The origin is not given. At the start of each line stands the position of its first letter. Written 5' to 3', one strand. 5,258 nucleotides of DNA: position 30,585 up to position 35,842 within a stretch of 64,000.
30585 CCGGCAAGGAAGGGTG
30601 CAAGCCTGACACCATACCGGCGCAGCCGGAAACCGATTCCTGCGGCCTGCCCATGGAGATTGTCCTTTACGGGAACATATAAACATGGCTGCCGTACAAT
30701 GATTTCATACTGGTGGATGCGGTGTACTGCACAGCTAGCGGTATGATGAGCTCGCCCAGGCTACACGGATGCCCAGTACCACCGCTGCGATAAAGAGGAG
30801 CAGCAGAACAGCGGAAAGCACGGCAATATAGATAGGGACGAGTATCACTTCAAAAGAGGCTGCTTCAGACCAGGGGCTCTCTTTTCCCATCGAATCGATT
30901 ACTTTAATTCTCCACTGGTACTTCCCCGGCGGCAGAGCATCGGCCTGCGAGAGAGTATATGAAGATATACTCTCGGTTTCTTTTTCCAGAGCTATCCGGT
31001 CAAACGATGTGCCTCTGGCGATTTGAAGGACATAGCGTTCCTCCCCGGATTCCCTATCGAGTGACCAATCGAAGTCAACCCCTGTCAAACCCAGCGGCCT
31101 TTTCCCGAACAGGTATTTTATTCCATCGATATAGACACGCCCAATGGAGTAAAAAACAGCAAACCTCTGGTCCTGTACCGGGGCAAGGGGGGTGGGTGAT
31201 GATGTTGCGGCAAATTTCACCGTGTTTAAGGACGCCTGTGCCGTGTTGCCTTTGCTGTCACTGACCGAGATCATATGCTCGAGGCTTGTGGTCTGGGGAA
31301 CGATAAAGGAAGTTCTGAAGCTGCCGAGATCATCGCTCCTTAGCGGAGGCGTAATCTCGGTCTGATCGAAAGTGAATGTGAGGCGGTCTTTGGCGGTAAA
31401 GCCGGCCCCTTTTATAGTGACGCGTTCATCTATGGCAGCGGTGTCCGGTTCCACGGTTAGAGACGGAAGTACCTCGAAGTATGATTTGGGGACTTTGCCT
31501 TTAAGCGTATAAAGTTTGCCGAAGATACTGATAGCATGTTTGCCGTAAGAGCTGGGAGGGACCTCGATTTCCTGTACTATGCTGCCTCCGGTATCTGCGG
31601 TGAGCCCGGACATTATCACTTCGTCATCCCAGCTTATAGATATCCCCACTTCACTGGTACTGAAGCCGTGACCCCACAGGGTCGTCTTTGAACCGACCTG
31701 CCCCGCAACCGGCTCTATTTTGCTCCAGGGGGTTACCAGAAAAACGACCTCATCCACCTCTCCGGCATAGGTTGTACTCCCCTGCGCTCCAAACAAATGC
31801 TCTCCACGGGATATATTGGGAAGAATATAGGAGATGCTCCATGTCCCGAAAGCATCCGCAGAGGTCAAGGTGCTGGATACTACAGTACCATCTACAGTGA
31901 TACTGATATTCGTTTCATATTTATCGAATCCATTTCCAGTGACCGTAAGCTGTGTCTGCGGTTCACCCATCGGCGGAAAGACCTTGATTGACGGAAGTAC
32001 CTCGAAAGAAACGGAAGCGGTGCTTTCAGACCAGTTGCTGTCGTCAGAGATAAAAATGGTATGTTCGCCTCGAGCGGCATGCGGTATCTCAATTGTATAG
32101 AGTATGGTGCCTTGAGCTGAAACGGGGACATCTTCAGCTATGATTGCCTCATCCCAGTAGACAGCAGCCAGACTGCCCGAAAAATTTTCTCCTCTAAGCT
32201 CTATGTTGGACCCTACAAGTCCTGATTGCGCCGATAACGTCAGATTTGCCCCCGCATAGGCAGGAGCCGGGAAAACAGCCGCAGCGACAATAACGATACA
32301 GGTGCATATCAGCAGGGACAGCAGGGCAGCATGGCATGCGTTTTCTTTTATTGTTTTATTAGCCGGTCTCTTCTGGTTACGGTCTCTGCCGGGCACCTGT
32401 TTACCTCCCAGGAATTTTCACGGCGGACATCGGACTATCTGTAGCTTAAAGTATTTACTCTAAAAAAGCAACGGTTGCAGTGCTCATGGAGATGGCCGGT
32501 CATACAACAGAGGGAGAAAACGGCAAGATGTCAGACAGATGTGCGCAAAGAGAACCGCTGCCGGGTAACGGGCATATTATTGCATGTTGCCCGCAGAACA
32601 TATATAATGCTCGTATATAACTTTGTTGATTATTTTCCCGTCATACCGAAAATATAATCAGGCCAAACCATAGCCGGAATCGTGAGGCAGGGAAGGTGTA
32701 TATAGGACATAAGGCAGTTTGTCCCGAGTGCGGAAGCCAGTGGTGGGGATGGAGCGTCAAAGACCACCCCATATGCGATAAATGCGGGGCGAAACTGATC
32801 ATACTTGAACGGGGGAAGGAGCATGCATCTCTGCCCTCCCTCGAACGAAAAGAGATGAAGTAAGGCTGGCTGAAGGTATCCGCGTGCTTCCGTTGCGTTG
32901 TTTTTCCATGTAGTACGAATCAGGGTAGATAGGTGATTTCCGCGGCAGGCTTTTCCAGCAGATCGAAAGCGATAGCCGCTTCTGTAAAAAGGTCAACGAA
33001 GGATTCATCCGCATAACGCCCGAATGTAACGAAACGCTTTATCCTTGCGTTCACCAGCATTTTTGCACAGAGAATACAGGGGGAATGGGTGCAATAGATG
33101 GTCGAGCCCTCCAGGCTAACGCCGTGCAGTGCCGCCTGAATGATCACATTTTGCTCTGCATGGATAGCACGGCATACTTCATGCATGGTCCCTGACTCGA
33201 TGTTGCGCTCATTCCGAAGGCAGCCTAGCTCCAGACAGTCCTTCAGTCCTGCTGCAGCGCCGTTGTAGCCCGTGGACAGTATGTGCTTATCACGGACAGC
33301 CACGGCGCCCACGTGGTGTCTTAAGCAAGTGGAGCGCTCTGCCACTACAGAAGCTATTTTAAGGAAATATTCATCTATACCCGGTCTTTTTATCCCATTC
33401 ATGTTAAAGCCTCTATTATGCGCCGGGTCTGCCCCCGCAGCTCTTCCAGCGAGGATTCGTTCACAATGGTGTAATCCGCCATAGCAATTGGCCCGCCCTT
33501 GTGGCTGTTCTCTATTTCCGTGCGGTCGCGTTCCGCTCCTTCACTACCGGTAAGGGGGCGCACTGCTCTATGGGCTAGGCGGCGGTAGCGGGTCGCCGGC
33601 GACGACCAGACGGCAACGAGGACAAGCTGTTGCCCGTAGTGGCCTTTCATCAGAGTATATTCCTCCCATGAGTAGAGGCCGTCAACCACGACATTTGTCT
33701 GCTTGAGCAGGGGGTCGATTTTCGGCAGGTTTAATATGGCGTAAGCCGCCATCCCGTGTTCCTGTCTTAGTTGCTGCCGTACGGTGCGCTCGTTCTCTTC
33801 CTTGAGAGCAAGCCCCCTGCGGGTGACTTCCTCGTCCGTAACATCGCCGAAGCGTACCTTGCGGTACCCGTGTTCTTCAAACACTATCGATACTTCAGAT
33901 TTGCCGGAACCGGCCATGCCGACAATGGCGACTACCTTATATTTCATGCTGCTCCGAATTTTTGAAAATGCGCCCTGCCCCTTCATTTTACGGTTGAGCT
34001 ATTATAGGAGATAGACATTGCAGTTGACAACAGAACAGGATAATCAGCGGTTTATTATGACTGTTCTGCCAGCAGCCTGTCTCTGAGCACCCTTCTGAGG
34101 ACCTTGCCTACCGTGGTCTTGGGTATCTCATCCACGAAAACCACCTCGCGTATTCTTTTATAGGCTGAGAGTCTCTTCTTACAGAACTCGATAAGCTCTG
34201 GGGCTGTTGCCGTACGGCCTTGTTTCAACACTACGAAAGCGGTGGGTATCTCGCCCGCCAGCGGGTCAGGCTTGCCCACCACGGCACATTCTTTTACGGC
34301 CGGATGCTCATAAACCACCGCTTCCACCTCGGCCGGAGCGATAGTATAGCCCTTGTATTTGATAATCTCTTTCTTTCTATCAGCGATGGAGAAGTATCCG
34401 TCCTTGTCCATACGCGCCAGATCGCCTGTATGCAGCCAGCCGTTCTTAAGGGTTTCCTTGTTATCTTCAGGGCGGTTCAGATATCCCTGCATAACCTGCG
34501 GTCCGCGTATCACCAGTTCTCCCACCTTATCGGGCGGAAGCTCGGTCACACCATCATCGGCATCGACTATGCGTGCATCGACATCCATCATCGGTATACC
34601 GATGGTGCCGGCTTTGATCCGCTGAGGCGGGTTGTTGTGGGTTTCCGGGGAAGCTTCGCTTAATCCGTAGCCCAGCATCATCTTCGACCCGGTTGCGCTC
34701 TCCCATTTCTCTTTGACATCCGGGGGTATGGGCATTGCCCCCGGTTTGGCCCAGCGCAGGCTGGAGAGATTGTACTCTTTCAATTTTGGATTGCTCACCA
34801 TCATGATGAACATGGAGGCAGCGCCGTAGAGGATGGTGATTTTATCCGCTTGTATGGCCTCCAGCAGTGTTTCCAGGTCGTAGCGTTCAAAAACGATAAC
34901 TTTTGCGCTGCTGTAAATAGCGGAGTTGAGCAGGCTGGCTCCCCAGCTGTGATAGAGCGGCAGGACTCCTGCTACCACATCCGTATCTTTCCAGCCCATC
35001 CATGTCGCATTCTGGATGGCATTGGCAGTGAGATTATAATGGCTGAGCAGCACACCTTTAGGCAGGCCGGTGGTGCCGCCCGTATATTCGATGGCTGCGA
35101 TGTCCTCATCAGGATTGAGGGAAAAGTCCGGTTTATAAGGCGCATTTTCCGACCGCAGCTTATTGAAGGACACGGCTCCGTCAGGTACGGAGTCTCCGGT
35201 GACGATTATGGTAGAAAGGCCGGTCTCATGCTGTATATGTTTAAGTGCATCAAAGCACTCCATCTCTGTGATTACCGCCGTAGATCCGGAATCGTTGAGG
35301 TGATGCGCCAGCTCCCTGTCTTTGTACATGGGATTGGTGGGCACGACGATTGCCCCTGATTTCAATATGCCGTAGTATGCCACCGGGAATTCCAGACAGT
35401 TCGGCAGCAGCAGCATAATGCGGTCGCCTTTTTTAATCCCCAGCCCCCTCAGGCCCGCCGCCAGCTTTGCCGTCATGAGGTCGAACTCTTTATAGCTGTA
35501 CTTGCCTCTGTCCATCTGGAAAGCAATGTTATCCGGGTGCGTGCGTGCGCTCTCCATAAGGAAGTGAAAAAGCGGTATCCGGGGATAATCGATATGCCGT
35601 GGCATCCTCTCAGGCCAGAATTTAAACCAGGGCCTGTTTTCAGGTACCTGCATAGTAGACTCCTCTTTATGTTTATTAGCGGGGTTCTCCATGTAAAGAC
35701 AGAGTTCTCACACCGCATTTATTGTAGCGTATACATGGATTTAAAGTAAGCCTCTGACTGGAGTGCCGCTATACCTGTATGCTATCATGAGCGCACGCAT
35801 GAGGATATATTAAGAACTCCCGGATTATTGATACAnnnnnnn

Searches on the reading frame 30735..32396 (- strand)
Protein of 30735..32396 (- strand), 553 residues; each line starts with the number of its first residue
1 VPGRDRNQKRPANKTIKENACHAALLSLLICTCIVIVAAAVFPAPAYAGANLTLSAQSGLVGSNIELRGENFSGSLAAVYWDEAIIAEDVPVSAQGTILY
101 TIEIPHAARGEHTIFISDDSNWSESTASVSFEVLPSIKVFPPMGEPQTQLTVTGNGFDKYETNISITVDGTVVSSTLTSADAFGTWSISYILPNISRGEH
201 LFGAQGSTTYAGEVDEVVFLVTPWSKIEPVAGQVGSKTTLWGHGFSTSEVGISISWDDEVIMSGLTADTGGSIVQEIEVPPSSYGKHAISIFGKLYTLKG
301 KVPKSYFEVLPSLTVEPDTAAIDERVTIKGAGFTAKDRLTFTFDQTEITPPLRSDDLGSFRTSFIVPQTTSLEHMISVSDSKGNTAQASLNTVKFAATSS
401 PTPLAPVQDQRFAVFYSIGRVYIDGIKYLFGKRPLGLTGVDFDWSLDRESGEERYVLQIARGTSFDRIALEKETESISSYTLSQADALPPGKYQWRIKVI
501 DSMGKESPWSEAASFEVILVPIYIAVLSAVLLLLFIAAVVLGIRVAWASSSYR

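Call 42: search_protein_families(library=pfam, proteins=[window:30735-32396:-], max_evalue=0.00001)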
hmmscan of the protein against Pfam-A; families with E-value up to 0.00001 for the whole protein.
window:30735-32396:- (553 aa): 2 families
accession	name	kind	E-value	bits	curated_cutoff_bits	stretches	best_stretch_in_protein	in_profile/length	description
PF01833.30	TIG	-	3.8e-12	46.5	20.9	0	138-179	5-48/84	IPT/TIG domain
PF25788.1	Ig_Rha78A_N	-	1.4e-06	29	27.4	1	440-519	20-103/105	Rha78A-like, N-terminal immunoglobulin domain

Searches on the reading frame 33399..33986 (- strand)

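Call 43: search_protein_families(library=ncbifam, proteins=[window:33399-33986:-], max_evalue=1e-10)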
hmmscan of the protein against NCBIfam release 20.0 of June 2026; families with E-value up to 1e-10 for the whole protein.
window:33399-33986:- (195 aa): 1 family
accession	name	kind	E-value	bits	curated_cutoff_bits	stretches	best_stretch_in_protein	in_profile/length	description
NF006226.0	PRK08356.1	equivalog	3.2e-11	43.3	189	0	16-194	5-193/195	hypothetical protein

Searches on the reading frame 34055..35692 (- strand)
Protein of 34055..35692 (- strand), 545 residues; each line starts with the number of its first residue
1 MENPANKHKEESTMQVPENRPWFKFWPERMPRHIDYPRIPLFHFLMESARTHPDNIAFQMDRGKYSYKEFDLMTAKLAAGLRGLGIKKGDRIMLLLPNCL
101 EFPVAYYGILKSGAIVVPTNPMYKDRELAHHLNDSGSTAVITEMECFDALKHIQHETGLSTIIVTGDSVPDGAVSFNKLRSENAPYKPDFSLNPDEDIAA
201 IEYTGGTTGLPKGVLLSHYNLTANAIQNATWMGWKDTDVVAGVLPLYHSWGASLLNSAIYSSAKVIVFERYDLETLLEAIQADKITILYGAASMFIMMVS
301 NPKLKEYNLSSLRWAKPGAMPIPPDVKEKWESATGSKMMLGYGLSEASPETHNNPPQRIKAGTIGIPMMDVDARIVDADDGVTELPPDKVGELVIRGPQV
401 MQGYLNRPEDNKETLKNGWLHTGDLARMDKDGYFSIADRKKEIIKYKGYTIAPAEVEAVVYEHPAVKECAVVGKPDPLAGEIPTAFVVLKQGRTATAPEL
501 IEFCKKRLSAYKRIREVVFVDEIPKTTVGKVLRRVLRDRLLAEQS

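Call 12: search_protein_families(library=ncbifam, proteins=[window:34055-35692:-], max_evalue=0.00001)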
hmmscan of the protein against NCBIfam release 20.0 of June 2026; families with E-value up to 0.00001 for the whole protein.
window:34055-35692:- (545 aa): 106 families (the best 25 are shown)
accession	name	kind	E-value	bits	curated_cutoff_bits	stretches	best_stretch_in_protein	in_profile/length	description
NF006181.0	PRK08314.1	subfamily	1.2e-137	459.5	705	2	187-540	195-554/563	long-chain-fatty-acid--CoA ligase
NF004837.0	PRK06187.1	subfamily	5.2e-136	454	476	1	43-543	12-525/531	long-chain-fatty-acid--CoA ligase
NF004114.0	PRK05605.1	equivalog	3.9e-130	434.9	766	2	172-543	194-572/575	long-chain-fatty-acid--CoA ligase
NF005220.0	PRK06710.1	equivalog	1.5e-128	429.3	1116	2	189-538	199-551/563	long-chain-fatty-acid--CoA ligase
NF006523.0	PRK08974.1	equivalog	3.4e-114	382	884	2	195-540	205-553/561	long-chain-fatty-acid--CoA ligase FadD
NF005463.0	PRK07059.1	subfamily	5.5e-114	381.6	869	2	174-538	182-554/557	long-chain-fatty-acid--CoA ligase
NF006182.0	PRK08316.1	subfamily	1.9e-112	376.4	663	1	44-541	16-518/523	fatty acyl-CoA synthetase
NF004229.0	PRK05677.1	subfamily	3.1e-108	362.7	879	2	192-542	203-557/563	long-chain-fatty-acid--CoA ligase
NF006442.0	PRK08751.1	equivalog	2.2e-102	343.3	1023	2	191-539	204-557/560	long-chain fatty acid--CoA ligase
NF004822.0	PRK06178.1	equivalog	2.9e-100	336.5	782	1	19-540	15-567/571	acyl-CoA synthetase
NF005307.0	PRK06839.1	equivalog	3.2e-99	332.9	748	1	46-537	9-490/496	o-succinylbenzoate--CoA ligase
NF005702.0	PRK07514.1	subfamily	7.7e-99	331.3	558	1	41-539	5-499/506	malonyl-CoA synthase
NF009233.0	PRK12583.1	subfamily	2.3e-97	326.7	832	2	191-542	197-552/558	fatty acid CoA ligase family protein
NF009139.0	PRK12492.1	equivalog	5.6e-94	315.6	1018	2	173-538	184-560/562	long-chain-fatty-acid--CoA ligase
NF005801.1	PRK07656.1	equivalog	3.6e-89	299.7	657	1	44-537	6-500/500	FadD3 family acyl-CoA ligase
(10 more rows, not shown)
